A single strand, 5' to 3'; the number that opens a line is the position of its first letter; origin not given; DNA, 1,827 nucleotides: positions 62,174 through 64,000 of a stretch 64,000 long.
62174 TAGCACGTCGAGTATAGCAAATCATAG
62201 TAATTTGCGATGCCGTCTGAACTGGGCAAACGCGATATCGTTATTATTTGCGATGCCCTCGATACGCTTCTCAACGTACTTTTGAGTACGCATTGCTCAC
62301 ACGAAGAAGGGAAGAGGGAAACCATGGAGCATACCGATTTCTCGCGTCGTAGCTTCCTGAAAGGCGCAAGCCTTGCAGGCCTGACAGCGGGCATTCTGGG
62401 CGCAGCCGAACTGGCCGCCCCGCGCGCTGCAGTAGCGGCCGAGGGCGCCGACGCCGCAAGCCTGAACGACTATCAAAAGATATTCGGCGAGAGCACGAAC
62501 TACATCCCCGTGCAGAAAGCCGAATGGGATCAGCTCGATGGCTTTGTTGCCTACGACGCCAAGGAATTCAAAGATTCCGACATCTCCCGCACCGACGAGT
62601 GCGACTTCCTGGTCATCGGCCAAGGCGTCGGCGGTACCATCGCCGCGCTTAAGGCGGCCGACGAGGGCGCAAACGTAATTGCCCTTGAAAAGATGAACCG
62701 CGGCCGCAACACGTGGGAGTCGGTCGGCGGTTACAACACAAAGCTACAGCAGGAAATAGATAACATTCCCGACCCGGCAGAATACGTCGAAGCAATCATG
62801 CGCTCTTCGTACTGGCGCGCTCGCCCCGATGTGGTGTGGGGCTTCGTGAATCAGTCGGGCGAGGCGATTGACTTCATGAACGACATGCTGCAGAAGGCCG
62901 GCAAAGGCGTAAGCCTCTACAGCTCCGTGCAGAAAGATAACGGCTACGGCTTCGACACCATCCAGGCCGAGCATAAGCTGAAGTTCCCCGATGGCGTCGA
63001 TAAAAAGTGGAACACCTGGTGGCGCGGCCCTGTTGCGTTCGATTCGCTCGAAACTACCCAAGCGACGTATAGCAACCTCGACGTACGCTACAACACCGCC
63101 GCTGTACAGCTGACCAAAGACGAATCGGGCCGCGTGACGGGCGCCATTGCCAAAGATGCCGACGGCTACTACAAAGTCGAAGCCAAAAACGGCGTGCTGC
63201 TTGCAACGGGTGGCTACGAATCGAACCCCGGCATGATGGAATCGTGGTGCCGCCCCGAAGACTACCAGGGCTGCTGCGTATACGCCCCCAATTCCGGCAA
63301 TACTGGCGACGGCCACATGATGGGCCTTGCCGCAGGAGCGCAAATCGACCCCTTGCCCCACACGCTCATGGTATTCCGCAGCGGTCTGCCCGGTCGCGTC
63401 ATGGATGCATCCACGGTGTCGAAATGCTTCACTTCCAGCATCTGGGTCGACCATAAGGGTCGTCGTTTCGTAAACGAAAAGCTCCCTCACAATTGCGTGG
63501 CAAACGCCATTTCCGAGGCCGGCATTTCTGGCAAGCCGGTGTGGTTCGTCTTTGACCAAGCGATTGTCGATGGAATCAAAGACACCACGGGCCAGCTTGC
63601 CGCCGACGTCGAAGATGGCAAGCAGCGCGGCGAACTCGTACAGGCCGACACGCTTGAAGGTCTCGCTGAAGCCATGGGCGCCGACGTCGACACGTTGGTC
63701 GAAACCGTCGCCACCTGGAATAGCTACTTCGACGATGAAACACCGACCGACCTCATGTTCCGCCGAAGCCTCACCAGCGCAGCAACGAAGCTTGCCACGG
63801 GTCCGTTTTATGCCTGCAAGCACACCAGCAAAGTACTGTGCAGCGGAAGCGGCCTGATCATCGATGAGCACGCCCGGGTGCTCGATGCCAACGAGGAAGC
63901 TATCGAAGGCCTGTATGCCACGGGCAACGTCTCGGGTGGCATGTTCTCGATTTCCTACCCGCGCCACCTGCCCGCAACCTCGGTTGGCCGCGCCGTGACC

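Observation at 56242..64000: cgr-like respiratory reductase island: flavoprotein plus membrane cytochrome, two polytopic LuxR sensors and a further reductase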

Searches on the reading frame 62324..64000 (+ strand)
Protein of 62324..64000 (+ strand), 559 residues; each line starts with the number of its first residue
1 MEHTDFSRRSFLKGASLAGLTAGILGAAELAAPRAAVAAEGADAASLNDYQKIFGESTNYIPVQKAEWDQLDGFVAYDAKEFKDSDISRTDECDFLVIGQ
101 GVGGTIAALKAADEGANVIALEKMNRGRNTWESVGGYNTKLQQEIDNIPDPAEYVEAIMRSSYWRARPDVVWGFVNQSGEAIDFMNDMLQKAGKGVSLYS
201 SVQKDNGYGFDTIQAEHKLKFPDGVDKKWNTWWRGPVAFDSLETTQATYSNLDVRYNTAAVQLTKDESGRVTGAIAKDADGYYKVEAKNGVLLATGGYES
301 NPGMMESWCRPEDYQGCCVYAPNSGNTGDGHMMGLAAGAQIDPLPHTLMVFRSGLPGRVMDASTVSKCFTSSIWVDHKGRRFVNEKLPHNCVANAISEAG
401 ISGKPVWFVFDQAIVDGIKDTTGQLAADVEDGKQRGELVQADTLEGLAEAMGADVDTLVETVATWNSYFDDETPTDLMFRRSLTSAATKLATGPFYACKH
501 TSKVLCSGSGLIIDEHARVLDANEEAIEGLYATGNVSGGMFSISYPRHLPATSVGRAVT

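Call 6: search_protein_families(library=pfam, proteins=[window:62324-64000:+], max_evalue=0.01)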
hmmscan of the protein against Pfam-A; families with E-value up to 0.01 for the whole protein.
window:62324-64000:+ (559 aa): 6 families
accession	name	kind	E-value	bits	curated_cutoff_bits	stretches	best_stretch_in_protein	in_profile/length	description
PF00890.30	FAD_binding_2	-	4.8e-50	171.4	20.4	1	94-543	1-405/414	FAD binding domain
PF12831.13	FAD_oxidored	-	0.00018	21.3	27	1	94-123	1-30/416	FAD dependent oxidoreductase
PF01266.30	DAO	-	0.00042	20.4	27.9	1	94-298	1-205/353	FAD dependent oxidoreductase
PF07992.20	Pyr_redox_2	-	0.00073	19.5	26.1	1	94-302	2-114/291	Pyridine nucleotide-disulphide oxidoreductase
PF10518.14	TAT_signal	-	0.00098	19.4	22.7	1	5-23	1-19/21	TAT (twin-arginine translocation) pathway signal sequence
PF01262.27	AlaDh_PNT_C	-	0.0068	16.3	23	0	90-137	26-74/214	Alanine dehydrogenase/PNT, C-terminal domain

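Call 7: search_protein_families(library=ncbifam, proteins=[window:62324-64000:+], max_evalue=0.01)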
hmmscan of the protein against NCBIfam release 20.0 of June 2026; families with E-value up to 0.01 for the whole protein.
window:62324-64000:+ (559 aa): 46 families (the best 25 are shown)
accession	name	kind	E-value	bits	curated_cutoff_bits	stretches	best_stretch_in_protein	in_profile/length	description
TIGR01813.1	flavo_cyto_c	subfamily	2.6e-50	171.4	285.45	1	95-540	2-421/444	flavocytochrome c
NF009478.0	PRK12844.1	equivalog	1e-42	146.2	789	2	247-546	220-528/559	3-ketosteroid-delta-1-dehydrogenase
NF053717.1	VnlPnlRedVprA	equivalog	8.9e-41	140.2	600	1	88-557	2-467/481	vinyl phenol reductase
NF005882.1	PRK07843.1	equivalog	5.7e-39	134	788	2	250-557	215-536/547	3-oxosteroid 1-dehydrogenase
NF004789.0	PRK06134.1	subfamily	4.2e-38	131.3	747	2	252-547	232-548/581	FAD-dependent oxidoreductase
NF009474.0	PRK12837.1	equivalog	2.7e-37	128.8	675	1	246-546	183-488/513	FAD-binding protein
NF009473.0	PRK12835.1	subfamily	5.7e-36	124.1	837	2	255-545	231-545/585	FAD-binding protein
NF005064.0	PRK06481.1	equivalog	1.3e-35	123.1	542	2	259-541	211-475/506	flavocytochrome c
NF009477.0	PRK12843.1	equivalog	2.1e-35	122.2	758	2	251-556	235-556/578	FAD-dependent oxidoreductase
NF009479.0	PRK12845.1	equivalog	5.2e-33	114.2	793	1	254-547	236-544/566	3-ketosteroid-delta-1-dehydrogenase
NF009476.0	PRK12839.1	equivalog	8.4e-33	113.3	940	2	246-546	223-544/572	FAD-dependent oxidoreductase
NF005511.0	PRK07121.1-4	equivalog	2e-32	112.3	466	2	247-545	228-519/553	FAD-binding protein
NF053677.1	Desat2ChcC2Cyan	equivalog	5.4e-31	107.6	900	2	249-547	215-532/558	4-oxocyclohex-2-ene-1-carboxylate 5-dehydrogenase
NF006130.0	PRK08274.1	equivalog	7.2e-31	107.5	369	1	90-546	3-439/467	FAD-dependent tricarballylate dehydrogenase TcuA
NF005510.0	PRK07121.1-3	subfamily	9.9e-31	107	481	2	222-540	166-459/492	FAD-binding protein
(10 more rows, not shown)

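Call 36: find_homologous_proteins(query=window:62324-64000:+, max_evalue=1e-10)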
Query window:62324-64000:+ (559 aa): 932 proteins with E <= 1e-10 among 8000 candidates; the best 120 are listed.
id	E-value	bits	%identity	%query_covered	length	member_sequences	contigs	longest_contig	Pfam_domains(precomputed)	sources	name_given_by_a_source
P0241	0.0e+0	1218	93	100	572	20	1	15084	PF00890.31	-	-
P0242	0.0e+0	1185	91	100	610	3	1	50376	PF00890.31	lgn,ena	-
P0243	0.0e+0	1138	87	100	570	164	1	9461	PF00890.31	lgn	-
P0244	0.0e+0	1127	87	100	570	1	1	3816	PF00890.31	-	-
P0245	0.0e+0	1118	86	100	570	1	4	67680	PF00890.31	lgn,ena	-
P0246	0.0e+0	1028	79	100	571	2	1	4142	PF00890.31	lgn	-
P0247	0.0e+0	1019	80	100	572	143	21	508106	PF00890.31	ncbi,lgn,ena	-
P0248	0.0e+0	1014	79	100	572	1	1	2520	PF00890.31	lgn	-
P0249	3.1e-297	1005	77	100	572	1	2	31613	PF00890.31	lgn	-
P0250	2.0e-282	956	74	100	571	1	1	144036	PF00890.31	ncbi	-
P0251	1.5e-249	847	90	73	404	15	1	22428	PF00890.31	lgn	-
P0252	8.5e-228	776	61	99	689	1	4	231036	PF00890.31,PF12831.14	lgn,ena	-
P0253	1.2e-227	775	61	100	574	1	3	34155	PF01266.31,PF00890.31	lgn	-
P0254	1.1e-219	749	61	91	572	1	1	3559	PF00890.31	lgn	-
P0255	2.3e-217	741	86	66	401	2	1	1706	PF00890.31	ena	-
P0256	8.2e-216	736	56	100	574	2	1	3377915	PF00890.31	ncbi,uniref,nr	ncbi:FAD-dependent oxidoreductase [Arabiibacter massiliensis]|uniref:FAD-dependent oxidoreductase n=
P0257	1.4e-210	719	58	99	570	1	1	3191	PF00890.31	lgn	-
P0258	1.4e-205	702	58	95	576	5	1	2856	PF00890.31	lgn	-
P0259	3.9e-203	694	57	100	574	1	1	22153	PF01266.31,PF00890.31,PF01262.28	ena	-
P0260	2.4e-202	692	58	99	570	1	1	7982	PF00890.31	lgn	-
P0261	3.4e-198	678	58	92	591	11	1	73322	PF00890.31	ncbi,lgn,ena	-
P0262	3.0e-197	675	57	99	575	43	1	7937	PF00890.31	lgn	-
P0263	1.0e-196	673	53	100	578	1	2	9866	PF00890.31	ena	-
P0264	5.7e-196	671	57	99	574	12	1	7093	PF00890.31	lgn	-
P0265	1.9e-192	659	56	99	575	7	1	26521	PF00890.31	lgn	-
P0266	1.5e-187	643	54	100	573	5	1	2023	PF01266.31,PF00890.31,PF12831.14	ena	-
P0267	4.6e-179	615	52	99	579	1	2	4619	PF10518.15,PF00890.31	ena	-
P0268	7.9e-174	597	49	100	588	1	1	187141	PF00890.31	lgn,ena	-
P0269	3.8e-173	595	86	53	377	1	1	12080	PF00890.31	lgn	-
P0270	1.3e-170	587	51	92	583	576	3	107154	PF01266.31,PF00890.31,PF12831.14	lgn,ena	-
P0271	3.1e-170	586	50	99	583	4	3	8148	PF01266.31,PF00890.31,PF07992.21,PF03486.21,PF12831.14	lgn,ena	-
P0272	4.7e-169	582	49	99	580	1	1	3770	PF01266.31,PF00890.31,PF07992.21,PF03486.21,PF12831.14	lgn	-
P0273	2.9e-166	572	49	99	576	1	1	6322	PF01266.31,PF00890.31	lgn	-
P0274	3.7e-165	569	50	91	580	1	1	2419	PF01266.31,PF00890.31,PF01262.28,PF12831.14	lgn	-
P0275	1.3e-163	564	48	99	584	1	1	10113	PF00890.31,PF03486.21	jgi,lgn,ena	-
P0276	6.3e-149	515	46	100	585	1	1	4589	PF00890.31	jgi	-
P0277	1.8e-148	514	47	92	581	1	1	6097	PF00890.31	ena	-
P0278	2.4e-148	513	47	94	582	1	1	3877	PF00890.31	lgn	-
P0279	2.2e-146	507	46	92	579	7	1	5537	PF01266.31,PF00890.31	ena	-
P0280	1.9e-143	497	45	93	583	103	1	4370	PF00890.31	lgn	-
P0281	1.5e-142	494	45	99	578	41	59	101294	PF00890.31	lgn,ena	-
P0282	7.9e-142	492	44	99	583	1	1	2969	PF00890.31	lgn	-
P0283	1.2e-141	491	45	92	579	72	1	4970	PF00890.31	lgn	-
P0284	2.9e-141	490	44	99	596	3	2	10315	PF00890.31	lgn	-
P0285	1.6e-140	488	44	99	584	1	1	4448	PF01266.31,PF00890.31,PF12831.14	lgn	-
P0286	9.8e-140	485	44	99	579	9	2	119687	PF00890.31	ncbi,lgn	-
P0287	2.5e-138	480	44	92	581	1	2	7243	PF00890.31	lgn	-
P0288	3.4e-136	473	45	100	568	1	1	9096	PF00890.31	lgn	-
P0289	4.6e-136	473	44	99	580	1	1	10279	PF00890.31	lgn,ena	-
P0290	1.2e-135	471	43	99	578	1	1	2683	PF00890.31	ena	-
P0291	1.7e-134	468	45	100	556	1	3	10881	PF01266.31,PF00890.31,PF03486.21,PF12831.14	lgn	-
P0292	1.4e-133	465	46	91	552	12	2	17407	PF01266.31,PF00890.31,PF03486.21,PF01262.28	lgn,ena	-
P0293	5.0e-132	460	44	99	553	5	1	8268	PF01266.31,PF00890.31,PF03486.21,PF12831.14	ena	-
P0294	1.8e-130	454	44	99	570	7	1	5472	PF01266.31,PF00890.31,PF03486.21,PF01262.28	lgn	-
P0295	2.7e-130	454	44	100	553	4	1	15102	PF00890.31,PF03486.21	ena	-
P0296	6.2e-130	453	45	91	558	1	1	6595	PF00890.31,PF03486.21,PF01262.28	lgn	-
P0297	1.6e-128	448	45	92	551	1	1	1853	PF01266.31,PF00890.31,PF07992.21,PF00070.34,PF03486.21,PF01262.28,PF01494.26,PF12831.14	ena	-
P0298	3.7e-128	447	44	92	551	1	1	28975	PF01266.31,PF00890.31,PF07992.21,PF00070.34,PF03486.21,PF01262.28,PF01494.26,PF12831.14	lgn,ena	-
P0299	4.2e-128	447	44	92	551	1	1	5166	PF01266.31,PF00890.31,PF07992.21,PF03486.21,PF01262.28,PF12831.14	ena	-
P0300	9.1e-128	445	44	92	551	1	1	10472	PF01266.31,PF00890.31,PF03486.21,PF01262.28,PF12831.14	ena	-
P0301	9.3e-128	445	44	92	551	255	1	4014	PF01266.31,PF00890.31,PF03486.21,PF01262.28,PF01494.26,PF12831.14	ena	-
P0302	1.1e-127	445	44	92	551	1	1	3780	PF01266.31,PF00890.31,PF03486.21,PF01262.28,PF12831.14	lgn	-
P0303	1.2e-127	445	44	93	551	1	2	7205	PF01266.31,PF00890.31,PF07992.21,PF03486.21,PF01262.28,PF01494.26,PF12831.14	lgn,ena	-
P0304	1.3e-127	445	44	92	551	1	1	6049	PF01266.31,PF00890.31,PF07992.21,PF03486.21,PF01262.28,PF12831.14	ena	-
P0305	1.4e-127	445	44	92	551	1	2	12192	PF01266.31,PF00890.31,PF07992.21,PF03486.21,PF01262.28,PF01494.26,PF12831.14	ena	-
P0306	1.5e-127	445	44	92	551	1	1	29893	PF01266.31,PF00890.31,PF07992.21,PF03486.21,PF01262.28,PF01494.26,PF12831.14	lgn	-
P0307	1.6e-127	445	44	92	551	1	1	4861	PF01266.31,PF00890.31,PF07992.21,PF03486.21,PF01262.28,PF12831.14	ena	-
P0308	1.9e-127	444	44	93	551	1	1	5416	PF01266.31,PF00890.31,PF07992.21,PF03486.21,PF01262.28,PF01494.26,PF12831.14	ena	-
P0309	2.3e-127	444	44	92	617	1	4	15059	PF01266.31,PF00890.31,PF07992.21,PF03486.21,PF01262.28,PF12831.14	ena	-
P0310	2.5e-127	444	44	92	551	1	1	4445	PF01266.31,PF00890.31,PF07992.21,PF03486.21,PF01262.28,PF12831.14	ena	-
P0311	2.8e-127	444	44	94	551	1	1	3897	PF01266.31,PF00890.31,PF07992.21,PF03486.21,PF01262.28,PF01494.26,PF12831.14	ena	-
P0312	3.0e-127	444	44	92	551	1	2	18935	PF01266.31,PF00890.31,PF03486.21,PF01262.28,PF01494.26,PF12831.14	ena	-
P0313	3.1e-127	444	44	91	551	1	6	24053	PF01266.31,PF00890.31,PF03486.21,PF01262.28,PF01494.26,PF12831.14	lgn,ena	-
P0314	3.5e-127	444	44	94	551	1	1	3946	PF01266.31,PF00890.31,PF07992.21,PF03486.21,PF01262.28,PF01494.26,PF12831.14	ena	-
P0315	3.8e-127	443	44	92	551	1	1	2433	PF01266.31,PF00890.31,PF03486.21,PF01262.28,PF01494.26,PF12831.14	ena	-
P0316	3.9e-127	443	41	100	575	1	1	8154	PF10518.15,PF00890.31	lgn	-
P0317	4.1e-127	443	44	92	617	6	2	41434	PF01266.31,PF00890.31,PF07992.21,PF03486.21,PF01262.28,PF12831.14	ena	-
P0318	4.7e-127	443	41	100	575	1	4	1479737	PF10518.15,PF00890.31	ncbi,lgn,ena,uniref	ncbi:FAD-binding protein [Raoultibacter massiliensis]|uniref:FAD-binding protein n=1 Tax=Raoultibact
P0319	5.3e-127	443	45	91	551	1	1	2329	PF01266.31,PF00890.31,PF07992.21,PF03486.21,PF01262.28,PF01494.26,PF12831.14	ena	-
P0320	6.0e-127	443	41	100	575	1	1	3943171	PF10518.15,PF00890.31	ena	-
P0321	6.7e-127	443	45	91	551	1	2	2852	PF01266.31,PF00890.31,PF07992.21,PF03486.21,PF01262.28,PF12831.14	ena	-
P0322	9.0e-127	442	44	93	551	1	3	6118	PF01266.31,PF00890.31,PF07992.21,PF03486.21,PF01262.28,PF01494.26,PF12831.14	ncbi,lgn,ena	-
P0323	9.6e-127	442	44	91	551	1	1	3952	PF01266.31,PF00890.31,PF07992.21,PF03486.21,PF01262.28,PF12831.14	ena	-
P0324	1.0e-126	442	44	92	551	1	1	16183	PF01266.31,PF00890.31,PF07992.21,PF03486.21,PF01262.28,PF01494.26,PF12831.14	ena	-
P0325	1.3e-126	442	44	92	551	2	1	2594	PF01266.31,PF00890.31,PF03486.21,PF01262.28,PF01494.26,PF12831.14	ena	-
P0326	1.5e-126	441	44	92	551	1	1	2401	PF01266.31,PF00890.31,PF03486.21,PF01262.28,PF01494.26,PF12831.14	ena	-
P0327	1.5e-126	441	41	100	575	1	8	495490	PF10518.15,PF00890.31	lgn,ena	-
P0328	1.6e-126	441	42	100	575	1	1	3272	PF10518.15,PF00890.31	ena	-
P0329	2.1e-126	441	44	92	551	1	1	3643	PF01266.31,PF00890.31,PF03486.21,PF01262.28,PF01494.26,PF12831.14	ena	-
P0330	2.2e-126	441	44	91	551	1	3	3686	PF01266.31,PF00890.31,PF03486.21,PF01262.28,PF01494.26,PF12831.14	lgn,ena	-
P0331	2.4e-126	441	44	91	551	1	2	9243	PF01266.31,PF00890.31,PF03486.21,PF01262.28,PF01494.26,PF12831.14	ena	-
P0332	2.5e-126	441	44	92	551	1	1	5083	PF01266.31,PF00890.31,PF03486.21,PF01262.28,PF01494.26,PF12831.14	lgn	-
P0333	2.7e-126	441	44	92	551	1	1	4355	PF01266.31,PF00890.31,PF03486.21,PF01262.28,PF01494.26,PF12831.14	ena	-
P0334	2.7e-126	441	44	92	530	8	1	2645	PF01266.31,PF00890.31,PF03486.21,PF01262.28,PF01494.26,PF12831.14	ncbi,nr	ncbi:MAG: FAD-binding protein, partial [Coriobacteriaceae bacterium]|nr:FAD-binding protein [Corioba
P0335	2.8e-126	441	44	92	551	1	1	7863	PF01266.31,PF00890.31,PF07992.21,PF03486.21,PF01262.28,PF01494.26,PF12831.14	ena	-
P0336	2.8e-126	441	44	92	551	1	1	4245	PF01266.31,PF00890.31,PF03486.21,PF01262.28,PF01494.26,PF12831.14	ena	-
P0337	3.0e-126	440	44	91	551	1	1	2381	PF01266.31,PF00890.31,PF03486.21,PF01262.28,PF01494.26,PF12831.14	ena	-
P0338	3.2e-126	440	44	91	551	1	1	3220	PF01266.31,PF00890.31,PF07992.21,PF03486.21,PF01262.28,PF01494.26,PF12831.14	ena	-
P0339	3.2e-126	440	44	91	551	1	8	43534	PF01266.31,PF00890.31,PF03486.21,PF01262.28,PF01494.26,PF12831.14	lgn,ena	-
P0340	3.9e-126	440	41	100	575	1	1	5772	PF10518.15,PF00890.31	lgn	-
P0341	4.1e-126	440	44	92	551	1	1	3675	PF01266.31,PF00890.31,PF03486.21,PF01262.28,PF12831.14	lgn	-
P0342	4.8e-126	440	42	100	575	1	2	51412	PF10518.15,PF00890.31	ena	-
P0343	5.3e-126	440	44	92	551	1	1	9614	PF01266.31,PF00890.31,PF07992.21,PF03486.21,PF01262.28,PF01494.26,PF12831.14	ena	-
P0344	5.6e-126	440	44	92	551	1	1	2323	PF01266.31,PF00890.31,PF03486.21,PF01262.28,PF01494.26,PF12831.14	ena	-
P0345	5.6e-126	440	41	100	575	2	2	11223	PF00890.31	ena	-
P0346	5.8e-126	440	44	91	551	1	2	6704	PF01266.31,PF00890.31,PF03486.21,PF01262.28,PF01494.26,PF12831.14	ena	-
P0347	6.7e-126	439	44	92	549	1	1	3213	PF01266.31,PF00890.31,PF03486.21,PF01262.28,PF01494.26,PF12831.14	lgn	-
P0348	7.4e-126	439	44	92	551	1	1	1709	PF01266.31,PF00890.31,PF03486.21,PF01262.28,PF01494.26,PF12831.14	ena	-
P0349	7.6e-126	439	44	91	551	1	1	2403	PF01266.31,PF00890.31,PF07992.21,PF03486.21,PF01262.28,PF01494.26,PF12831.14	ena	-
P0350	7.7e-126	439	44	91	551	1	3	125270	PF01266.31,PF00890.31,PF03486.21,PF01262.28,PF12831.14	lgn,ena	-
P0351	8.0e-126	439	44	91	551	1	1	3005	PF01266.31,PF00890.31,PF03486.21,PF01262.28,PF01494.26,PF12831.14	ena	-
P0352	8.3e-126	439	44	92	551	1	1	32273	PF01266.31,PF00890.31,PF03486.21,PF01262.28,PF01494.26,PF12831.14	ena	-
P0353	8.6e-126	439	44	91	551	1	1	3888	PF01266.31,PF00890.31,PF03486.21,PF01262.28,PF01494.26,PF12831.14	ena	-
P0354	9.6e-126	439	44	92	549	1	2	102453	PF01266.31,PF00890.31,PF07992.21,PF03486.21,PF01262.28,PF12831.14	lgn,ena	-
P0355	1.0e-125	439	44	92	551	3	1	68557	PF01266.31,PF00890.31,PF03486.21,PF01262.28,PF01494.26,PF12831.14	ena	-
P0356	1.2e-125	438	44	91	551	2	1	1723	PF01266.31,PF00890.31,PF03486.21,PF01262.28,PF01494.26,PF12831.14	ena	-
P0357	1.4e-125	438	44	92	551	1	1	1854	PF01266.31,PF00890.31,PF07992.21,PF03486.21,PF01262.28,PF12831.14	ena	-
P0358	1.6e-125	438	44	91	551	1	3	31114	PF01266.31,PF00890.31,PF07992.21,PF03486.21,PF01262.28,PF01494.26,PF12831.14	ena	-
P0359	1.7e-125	438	44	91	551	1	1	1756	PF01266.31,PF00890.31,PF07992.21,PF03486.21,PF01262.28,PF01494.26,PF12831.14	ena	-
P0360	1.9e-125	438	44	92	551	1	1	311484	PF01266.31,PF00890.31,PF07992.21,PF03486.21,PF01262.28,PF01494.26,PF12831.14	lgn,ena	-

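Call 37: find_encoding_contigs(protein=P0242, flank=8000, max_places=3)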
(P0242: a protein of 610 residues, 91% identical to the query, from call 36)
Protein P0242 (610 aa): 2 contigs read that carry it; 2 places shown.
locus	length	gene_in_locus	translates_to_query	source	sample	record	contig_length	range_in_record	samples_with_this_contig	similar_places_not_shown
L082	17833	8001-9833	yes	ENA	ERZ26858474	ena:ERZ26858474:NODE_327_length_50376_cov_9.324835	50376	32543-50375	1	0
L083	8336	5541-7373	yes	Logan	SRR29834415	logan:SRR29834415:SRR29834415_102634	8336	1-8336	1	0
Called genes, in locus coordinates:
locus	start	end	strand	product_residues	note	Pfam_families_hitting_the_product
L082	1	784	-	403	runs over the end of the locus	PF01053:Cys_Met_Meta_PP, PF00155:Aminotran_1_2 (weak), PF00266:Aminotran_5 (weak)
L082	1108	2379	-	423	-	PF09861:Lar_N, PF21113:LarA_C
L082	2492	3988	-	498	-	PF01565:FAD_binding_4, PF02913:FAD-oxidase_C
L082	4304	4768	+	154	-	-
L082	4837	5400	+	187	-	PF00149:Metallophos (weak), PF12850:Metallophos_2 (weak)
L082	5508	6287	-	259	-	PF21088:MS_channel_1st (weak), PF00924:MS_channel_2nd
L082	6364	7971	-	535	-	PF00196:GerE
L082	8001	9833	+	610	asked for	PF00890:FAD_binding_2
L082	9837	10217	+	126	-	PF14522:Cytochrome_C7 (faint)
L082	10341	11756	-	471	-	PF00282:Pyridoxal_deC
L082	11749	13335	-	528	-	PF00324:AA_permease, PF13520:AA_permease_2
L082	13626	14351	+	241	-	PF01980:TrmO_N, PF18389:TrmO_C (weak)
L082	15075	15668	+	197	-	-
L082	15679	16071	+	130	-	PF18451:CdiA_C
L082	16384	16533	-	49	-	-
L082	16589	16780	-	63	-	-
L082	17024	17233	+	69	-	PF13333:rve_2 (weak)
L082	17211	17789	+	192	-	-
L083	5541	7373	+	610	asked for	PF00890:FAD_binding_2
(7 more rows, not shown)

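Call 38: find_encoding_contigs(protein=P0247, flank=8000, max_places=3)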
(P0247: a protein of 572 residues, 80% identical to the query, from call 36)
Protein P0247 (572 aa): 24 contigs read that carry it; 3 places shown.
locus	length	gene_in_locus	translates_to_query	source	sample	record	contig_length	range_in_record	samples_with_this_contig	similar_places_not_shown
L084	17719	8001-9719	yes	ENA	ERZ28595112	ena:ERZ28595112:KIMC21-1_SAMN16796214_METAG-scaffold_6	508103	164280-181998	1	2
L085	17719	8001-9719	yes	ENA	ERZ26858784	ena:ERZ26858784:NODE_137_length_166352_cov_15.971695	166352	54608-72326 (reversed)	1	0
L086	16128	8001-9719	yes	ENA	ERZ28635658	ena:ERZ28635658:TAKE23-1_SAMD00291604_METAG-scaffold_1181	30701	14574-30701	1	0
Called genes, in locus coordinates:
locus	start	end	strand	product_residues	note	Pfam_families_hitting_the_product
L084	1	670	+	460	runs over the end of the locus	PF02133:Transp_cyt_pur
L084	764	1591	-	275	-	PF00795:CN_hydrolase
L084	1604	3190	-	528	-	PF05378:Hydant_A_N, PF13941:MutL (faint), PF21522:MreB-like_C (faint), PF01968:Hydantoinase_A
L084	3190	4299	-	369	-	PF06032:S-Me-THD_N, PF20906:S-Me-THD_C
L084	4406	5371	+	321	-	PF06675:DUF1177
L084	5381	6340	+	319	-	PF26233:NicX, PF02073:Peptidase_M29 (weak)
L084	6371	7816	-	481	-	PF00196:GerE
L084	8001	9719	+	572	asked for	PF00890:FAD_binding_2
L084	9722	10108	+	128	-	-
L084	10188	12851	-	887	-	PF02861:Clp_N, PF23569:NBD_SMAX1, PF00004:AAA, PF17871:AAA_lid_9, PF00004:AAA, PF07724:AAA_2, PF07728:AAA_5, PF10431:ClpB_D2-small, +10 more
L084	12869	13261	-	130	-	PF13411:MerR_1, PF00376:MerR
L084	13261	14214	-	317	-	PF00226:DnaJ, PF01556:DnaJ_C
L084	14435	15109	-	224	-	PF01025:GrpE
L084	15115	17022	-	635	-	PF00012:HSP70, PF06723:MreB_Mbl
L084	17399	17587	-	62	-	PF12797:Fer4_2, PF00037:Fer4, PF13237:Fer4_10, PF14697:Fer4_21, PF13187:Fer4_9, PF12838:Fer4_7, PF00037:Fer4, PF12837:Fer4_6, +10 more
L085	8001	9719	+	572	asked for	PF00890:FAD_binding_2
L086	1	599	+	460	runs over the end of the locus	PF02133:Transp_cyt_pur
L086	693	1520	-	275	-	PF00795:CN_hydrolase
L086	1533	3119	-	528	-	PF05378:Hydant_A_N, PF13941:MutL (faint), PF21522:MreB-like_C (faint), PF01968:Hydantoinase_A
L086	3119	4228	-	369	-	PF06032:S-Me-THD_N, PF20906:S-Me-THD_C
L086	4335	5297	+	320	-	PF06675:DUF1177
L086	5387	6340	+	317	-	PF26233:NicX, PF02073:Peptidase_M29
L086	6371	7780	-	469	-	PF00196:GerE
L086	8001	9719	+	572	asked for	PF00890:FAD_binding_2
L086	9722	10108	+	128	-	-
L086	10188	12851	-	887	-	PF02861:Clp_N, PF23569:NBD_SMAX1, PF00004:AAA, PF17871:AAA_lid_9, PF00004:AAA, PF07724:AAA_2, PF07728:AAA_5, PF10431:ClpB_D2-small, +8 more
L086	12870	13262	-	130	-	PF13411:MerR_1, PF00376:MerR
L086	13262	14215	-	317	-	PF00226:DnaJ, PF01556:DnaJ_C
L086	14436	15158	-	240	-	PF01025:GrpE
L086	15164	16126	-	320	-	?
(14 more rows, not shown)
